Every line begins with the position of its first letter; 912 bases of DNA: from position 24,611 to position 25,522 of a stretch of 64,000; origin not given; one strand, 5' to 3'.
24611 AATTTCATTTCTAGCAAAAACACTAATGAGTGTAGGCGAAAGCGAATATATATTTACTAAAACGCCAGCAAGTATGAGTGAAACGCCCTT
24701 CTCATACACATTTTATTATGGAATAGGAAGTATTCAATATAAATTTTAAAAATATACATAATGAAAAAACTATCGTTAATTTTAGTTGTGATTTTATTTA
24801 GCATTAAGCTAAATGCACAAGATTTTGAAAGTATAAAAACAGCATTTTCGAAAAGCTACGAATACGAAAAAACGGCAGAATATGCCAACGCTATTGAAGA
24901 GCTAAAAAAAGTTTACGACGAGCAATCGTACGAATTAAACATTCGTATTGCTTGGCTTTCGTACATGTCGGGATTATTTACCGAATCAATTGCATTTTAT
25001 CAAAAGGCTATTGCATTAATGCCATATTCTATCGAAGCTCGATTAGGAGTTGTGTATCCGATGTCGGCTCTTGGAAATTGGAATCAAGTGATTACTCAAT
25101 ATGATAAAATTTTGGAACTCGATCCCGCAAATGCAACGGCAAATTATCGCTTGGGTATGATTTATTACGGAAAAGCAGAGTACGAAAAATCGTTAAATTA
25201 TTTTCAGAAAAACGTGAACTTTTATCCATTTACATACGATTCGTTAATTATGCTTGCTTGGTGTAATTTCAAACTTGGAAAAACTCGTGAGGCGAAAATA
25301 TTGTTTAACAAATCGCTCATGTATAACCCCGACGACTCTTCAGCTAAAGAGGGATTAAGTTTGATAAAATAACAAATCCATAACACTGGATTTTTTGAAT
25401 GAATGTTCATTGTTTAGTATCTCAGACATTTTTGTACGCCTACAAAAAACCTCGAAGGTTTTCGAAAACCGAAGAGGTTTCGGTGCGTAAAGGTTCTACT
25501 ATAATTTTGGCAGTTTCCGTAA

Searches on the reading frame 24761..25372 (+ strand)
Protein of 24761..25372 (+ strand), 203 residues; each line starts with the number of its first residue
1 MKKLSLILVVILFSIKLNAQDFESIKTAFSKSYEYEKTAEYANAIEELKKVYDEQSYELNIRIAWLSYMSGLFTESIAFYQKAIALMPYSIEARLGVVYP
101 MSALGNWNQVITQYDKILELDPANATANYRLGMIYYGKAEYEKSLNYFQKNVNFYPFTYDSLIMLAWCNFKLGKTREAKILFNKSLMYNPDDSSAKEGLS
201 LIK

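Call 3: search_protein_families(library=pfam, proteins=[window:24761-25372:+], max_evalue=0.01)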
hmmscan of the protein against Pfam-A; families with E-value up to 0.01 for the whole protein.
window:24761-25372:+ (203 aa): 14 families
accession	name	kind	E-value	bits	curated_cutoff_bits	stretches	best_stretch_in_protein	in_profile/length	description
PF07719.23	TPR_2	-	8.8e-19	66.5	27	2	161-192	3-34/34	Tetratricopeptide repeat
PF00515.34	TPR_1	-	5.1e-13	48.7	27.8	0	127-150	3-26/34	Tetratricopeptide repeat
PF13181.12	TPR_8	-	5.5e-13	48.4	25.7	1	160-192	2-34/34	Tetratricopeptide repeat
PF14559.12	TPR_19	-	1.5e-12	48.1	25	0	104-146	4-46/68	Tetratricopeptide repeat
PF13424.12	TPR_12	-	4.6e-09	36.8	30.1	1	125-186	3-72/77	Tetratricopeptide repeat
PF13174.12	TPR_6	-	5.2e-09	36.6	26.3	0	160-184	1-25/33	Tetratricopeptide repeat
PF13414.12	TPR_11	-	1.2e-08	34.9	26.8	1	104-137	7-40/42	TPR repeat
PF13432.12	TPR_16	-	7.5e-08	33.1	32.7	0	104-149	10-55/65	Tetratricopeptide repeat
PF13431.12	TPR_17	-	1.2e-07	31.8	24.4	1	114-144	2-32/34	Tetratricopeptide repeat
PF13428.12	TPR_14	-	9.6e-06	26.3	23.5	0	103-132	13-42/44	Tetratricopeptide repeat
PF12895.13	ANAPC3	-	8.1e-05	23.3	27.2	1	106-180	4-77/82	Anaphase-promoting complex, cyclosome, subunit 3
PF24575.1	TPR_Slam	-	0.0012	19.6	35.2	0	105-143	61-99/104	Surface lipoprotein assembly modifier, N-terminal TPR repeats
PF13176.12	TPR_7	-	0.0038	17.7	27.9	0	130-150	4-24/36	Tetratricopeptide repeat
PF23914.1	TPR_CcmH_CycH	-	0.0071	16.6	42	0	75-151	68-147/158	Cytochrome c-type biogenesis protein H TPR domain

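Call 4: search_protein_families(library=ncbifam, proteins=[window:24761-25372:+], max_evalue=0.01)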
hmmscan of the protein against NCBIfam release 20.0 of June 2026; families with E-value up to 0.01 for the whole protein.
window:24761-25372:+ (203 aa): 17 families
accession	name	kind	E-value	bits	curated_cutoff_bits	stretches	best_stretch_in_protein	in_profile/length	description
NF040959.1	MamA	equivalog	6.7e-15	55.1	200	2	72-185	86-199/204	magnetosome protein MamA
TIGR02917.1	PEP_TPR_lipo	equivalog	6e-11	41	312.2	1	58-199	195-335/899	XrtA/PEP-CTERM system TPR-repeat protein PrsT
NF033762.1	social_mot_Tgl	equivalog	1.3e-08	34.5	225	1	55-192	29-169/252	social motility TPR repeat lipoprotein Tgl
TIGR02521.1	type_IV_pilW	equivalog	3.8e-08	33.2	154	1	70-198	44-174/234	type IV pilus biogenesis/stability protein PilW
TIGR00990.1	3a0801s09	subfamily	1.8e-06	26.9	757.25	1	32-186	307-460/615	mitochondrial import receptor subunit TOM70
TIGR02552.1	LcrH_SycD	equivalog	1.9e-06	27.7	104.8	2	116-194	9-87/136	SycD/LcrH family type III secretion system chaperone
TIGR00540.1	TPR_hemY_coli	hypoth_equivalog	4e-06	25.9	142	1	94-185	295-385/385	heme biosynthesis-associated TPR protein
NF053607.1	CHU_0125_OmpA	equivalog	1.6e-05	23.6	620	1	105-193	33-121/639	CHU_0125 family OmpA-like outer membrane integrity protein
NF047371.1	FlcA_CTERM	equivalog_domain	5.8e-05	21.8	300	1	72-185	414-533/646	periplasmic flagellar collar protein FlcA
TIGR02795.1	tol_pal_ybgF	equivalog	0.00019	22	90.1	1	122-196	36-113/119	tol-pal system protein YbgF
NF047507.1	TPR_BatC_Lepto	exception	0.0025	17.3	175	0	67-156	34-127/214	TPR repeat-containing protein BatC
NF008756.0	PRK11788.1-4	equivalog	0.0044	16.1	474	0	107-184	196-274/389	lipopolysaccharide assembly protein LapB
NF002725.1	PRK02603.1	equivalog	0.0067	16.4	143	0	105-175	49-122/173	photosystem I assembly protein Ycf3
NF009037.0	PRK12370.1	equivalog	0.0072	14.8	589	0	109-194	322-407/553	HilA/EilA family virulence transcriptional regulator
NF033920.0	C39_PA2778_fam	equivalog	0.0077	15.7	150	0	98-189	163-254/255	PA2778 family cysteine peptidase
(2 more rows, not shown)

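Call 74: search_protein_families(library=padloc, proteins=[window:24761-25372:+], max_evalue=0.01)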
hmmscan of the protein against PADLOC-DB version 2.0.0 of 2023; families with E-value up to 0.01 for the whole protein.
window:24761-25372:+ (203 aa): 1 family
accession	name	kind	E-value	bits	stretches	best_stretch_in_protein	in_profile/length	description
PDLC01172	TPR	-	0.0099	12.7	0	130-183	367-425/448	TPR repeats containing protein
